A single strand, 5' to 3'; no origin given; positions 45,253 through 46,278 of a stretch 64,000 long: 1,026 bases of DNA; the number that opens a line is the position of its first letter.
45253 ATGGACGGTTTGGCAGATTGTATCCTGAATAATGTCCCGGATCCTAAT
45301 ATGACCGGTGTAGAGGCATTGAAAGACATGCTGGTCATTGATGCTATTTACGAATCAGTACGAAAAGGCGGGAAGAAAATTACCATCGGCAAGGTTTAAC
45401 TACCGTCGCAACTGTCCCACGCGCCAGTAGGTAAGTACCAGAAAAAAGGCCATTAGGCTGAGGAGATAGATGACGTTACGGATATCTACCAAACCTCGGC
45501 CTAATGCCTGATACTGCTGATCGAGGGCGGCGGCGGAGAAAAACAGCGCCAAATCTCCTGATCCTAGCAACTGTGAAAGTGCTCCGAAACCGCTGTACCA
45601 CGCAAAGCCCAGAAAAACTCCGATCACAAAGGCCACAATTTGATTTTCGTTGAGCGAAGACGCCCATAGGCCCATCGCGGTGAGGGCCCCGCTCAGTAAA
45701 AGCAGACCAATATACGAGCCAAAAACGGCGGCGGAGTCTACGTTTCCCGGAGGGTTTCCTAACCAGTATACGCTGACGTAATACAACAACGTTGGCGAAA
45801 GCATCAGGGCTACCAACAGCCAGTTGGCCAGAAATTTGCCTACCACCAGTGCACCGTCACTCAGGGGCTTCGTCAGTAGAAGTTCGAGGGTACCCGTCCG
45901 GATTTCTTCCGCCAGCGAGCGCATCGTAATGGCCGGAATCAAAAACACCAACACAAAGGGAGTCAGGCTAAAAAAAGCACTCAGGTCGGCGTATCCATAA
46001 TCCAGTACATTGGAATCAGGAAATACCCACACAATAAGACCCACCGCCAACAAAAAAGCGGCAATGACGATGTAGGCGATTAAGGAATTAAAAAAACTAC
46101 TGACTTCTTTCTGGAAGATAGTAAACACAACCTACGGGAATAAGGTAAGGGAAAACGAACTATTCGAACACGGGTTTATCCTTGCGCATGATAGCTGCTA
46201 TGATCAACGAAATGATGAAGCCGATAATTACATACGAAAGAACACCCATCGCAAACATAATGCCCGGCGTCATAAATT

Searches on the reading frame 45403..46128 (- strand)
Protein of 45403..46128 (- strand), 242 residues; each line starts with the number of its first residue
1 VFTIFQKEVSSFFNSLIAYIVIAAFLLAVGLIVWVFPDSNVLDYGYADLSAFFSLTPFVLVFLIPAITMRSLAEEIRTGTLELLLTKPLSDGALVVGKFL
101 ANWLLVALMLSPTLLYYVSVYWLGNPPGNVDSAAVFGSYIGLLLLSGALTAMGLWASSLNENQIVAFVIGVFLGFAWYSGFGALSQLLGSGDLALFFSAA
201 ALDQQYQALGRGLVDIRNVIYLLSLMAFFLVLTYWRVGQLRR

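Call 68: search_protein_families(library=ncbifam, proteins=[window:45403-46128:-])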
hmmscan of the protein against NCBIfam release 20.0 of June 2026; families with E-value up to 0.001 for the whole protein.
window:45403-46128:- (242 aa): 2 families
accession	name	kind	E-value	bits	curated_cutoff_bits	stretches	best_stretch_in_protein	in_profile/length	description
TIGR03518.1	ABC_perm_GldF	equivalog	3.9e-89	298.8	288.5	1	1-237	1-237/240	gliding motility-associated ABC transporter permease subunit GldF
NF033858.1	ABC2_perm_RbbA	equivalog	0.00055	17.9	1050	1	55-180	715-841/909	ribosome-associated ATPase/putative transporter RbbA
